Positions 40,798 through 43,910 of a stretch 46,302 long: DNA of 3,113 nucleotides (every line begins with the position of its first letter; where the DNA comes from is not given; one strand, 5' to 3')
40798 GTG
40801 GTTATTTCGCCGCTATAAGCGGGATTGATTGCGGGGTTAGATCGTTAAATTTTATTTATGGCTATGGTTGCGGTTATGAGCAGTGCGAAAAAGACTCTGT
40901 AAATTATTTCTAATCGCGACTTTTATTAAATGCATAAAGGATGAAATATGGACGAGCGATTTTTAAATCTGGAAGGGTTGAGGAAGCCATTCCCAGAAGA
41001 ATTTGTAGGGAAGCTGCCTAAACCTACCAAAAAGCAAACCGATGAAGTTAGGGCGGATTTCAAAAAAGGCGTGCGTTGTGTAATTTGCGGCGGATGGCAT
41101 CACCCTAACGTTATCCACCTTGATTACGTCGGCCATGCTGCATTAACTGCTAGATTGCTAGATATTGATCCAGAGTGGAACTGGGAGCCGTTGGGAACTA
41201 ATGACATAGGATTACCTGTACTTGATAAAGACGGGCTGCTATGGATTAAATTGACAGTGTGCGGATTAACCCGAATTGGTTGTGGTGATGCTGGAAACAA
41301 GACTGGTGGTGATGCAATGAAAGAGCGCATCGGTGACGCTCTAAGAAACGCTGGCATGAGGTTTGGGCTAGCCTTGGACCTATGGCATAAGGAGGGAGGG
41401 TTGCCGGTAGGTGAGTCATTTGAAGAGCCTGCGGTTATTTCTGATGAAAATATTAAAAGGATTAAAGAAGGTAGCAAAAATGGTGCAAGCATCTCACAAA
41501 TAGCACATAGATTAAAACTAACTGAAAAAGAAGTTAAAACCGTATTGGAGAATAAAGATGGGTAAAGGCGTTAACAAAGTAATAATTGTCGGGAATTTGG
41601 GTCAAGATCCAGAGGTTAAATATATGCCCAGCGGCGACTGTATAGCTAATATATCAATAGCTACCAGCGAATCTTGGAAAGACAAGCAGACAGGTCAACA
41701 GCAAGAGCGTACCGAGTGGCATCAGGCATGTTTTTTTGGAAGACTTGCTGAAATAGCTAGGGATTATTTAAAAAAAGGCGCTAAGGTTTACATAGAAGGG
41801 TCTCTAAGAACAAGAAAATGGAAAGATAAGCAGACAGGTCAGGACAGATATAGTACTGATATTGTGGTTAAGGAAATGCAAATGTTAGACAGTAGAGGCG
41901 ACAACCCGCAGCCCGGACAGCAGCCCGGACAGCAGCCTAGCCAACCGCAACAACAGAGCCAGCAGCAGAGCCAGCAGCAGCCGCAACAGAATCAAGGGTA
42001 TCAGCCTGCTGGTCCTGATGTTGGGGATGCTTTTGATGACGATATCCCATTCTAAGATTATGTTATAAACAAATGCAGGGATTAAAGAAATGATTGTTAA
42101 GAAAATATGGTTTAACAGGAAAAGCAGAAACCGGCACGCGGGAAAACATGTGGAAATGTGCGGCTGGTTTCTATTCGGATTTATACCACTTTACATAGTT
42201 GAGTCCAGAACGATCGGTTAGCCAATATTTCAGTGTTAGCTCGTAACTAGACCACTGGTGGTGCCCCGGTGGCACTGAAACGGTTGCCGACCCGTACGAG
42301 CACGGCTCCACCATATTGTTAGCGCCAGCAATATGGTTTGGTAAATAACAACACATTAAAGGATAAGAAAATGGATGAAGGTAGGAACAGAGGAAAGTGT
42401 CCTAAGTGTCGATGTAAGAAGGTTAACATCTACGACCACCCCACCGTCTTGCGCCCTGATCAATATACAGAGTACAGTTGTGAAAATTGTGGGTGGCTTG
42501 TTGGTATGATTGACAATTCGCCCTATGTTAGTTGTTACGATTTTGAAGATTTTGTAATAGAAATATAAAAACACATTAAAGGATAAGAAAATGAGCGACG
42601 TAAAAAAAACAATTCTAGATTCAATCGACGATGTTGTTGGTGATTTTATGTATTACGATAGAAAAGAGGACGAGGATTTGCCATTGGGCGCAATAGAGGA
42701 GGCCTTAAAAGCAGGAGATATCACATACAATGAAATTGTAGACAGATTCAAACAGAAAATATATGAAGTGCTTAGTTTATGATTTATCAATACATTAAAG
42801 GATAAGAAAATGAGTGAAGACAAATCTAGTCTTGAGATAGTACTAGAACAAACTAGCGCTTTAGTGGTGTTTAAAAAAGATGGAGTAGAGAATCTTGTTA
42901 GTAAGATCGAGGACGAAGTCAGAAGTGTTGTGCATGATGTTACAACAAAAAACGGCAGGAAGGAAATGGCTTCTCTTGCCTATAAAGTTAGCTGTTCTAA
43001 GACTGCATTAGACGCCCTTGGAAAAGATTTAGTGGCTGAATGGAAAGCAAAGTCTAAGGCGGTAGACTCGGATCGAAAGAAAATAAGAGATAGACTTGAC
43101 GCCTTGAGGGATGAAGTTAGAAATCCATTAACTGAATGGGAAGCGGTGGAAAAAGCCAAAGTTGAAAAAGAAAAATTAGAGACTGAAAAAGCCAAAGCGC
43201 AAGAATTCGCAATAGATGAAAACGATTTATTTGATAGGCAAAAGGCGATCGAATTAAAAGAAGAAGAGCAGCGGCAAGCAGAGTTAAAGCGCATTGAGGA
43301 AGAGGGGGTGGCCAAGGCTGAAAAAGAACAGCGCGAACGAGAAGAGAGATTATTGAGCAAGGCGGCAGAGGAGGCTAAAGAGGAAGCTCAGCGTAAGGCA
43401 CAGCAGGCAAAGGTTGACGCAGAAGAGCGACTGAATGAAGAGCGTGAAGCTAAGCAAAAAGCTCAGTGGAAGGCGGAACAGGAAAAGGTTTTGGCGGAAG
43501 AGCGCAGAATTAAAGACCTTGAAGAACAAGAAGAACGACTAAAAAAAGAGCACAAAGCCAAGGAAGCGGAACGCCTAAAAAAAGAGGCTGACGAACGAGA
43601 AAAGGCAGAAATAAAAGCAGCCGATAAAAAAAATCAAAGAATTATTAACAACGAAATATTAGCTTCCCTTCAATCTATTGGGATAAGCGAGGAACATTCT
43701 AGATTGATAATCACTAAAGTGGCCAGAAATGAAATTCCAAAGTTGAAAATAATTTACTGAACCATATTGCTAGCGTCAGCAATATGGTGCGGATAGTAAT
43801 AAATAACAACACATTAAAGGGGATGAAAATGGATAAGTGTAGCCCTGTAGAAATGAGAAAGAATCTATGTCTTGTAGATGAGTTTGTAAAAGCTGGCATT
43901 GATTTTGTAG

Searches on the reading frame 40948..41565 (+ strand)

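Call 7: search_protein_families(library=pfam, proteins=[window:40948-41565:+], max_evalue=0.01)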
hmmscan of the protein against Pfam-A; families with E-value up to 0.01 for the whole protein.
window:40948-41565:+ (205 aa): 0 families

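Call 9: search_protein_families(library=phrogs, proteins=[window:40948-41565:+], max_evalue=0.001)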
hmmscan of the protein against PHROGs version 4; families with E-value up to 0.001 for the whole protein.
window:40948-41565:+ (205 aa): 1 family
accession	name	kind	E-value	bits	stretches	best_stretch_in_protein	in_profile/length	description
phrog_3290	-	DNA, RNA and nucleotide metabolism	8e-52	176.9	1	7-149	8-122/192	single strand annealing protein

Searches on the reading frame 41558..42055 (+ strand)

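Call 9: search_protein_families(library=phrogs, proteins=[window:41558-42055:+], max_evalue=0.001)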
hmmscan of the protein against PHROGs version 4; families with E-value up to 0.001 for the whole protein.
window:41558-42055:+ (165 aa): 3 families
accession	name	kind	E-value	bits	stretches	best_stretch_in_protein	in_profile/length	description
phrog_44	-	DNA, RNA and nucleotide metabolism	2.1e-55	189.4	1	3-136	85-216/271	single strand DNA binding protein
phrog_25370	-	unknown function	5.1e-07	30.3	1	5-52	2-48/48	-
phrog_12631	-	DNA, RNA and nucleotide metabolism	0.00058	21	1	3-33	28-58/78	single strand DNA binding protein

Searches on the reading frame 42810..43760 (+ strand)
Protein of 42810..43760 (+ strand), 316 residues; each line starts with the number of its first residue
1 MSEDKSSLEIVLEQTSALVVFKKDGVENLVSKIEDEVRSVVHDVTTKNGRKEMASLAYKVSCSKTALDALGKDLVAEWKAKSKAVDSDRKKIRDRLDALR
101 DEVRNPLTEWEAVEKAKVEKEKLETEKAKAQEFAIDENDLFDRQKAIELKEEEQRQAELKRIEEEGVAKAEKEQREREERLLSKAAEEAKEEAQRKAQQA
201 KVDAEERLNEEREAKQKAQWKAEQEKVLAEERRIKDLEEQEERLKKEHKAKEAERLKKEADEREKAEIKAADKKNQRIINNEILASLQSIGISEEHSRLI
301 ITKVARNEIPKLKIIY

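Call 9: search_protein_families(library=phrogs, proteins=[window:42810-43760:+], max_evalue=0.001)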
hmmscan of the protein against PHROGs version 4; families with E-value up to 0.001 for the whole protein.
window:42810-43760:+ (316 aa): 4 families
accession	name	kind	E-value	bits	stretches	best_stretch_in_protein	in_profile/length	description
phrog_1376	-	unknown function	1.6e-54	186.5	1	5-316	4-362/362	-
phrog_17211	-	unknown function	5.8e-31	108.1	1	10-113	8-112/116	-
phrog_21365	-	unknown function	3.3e-05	24.6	1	110-316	8-214/214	-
phrog_16469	-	unknown function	0.00049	20.7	1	21-130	34-144/392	-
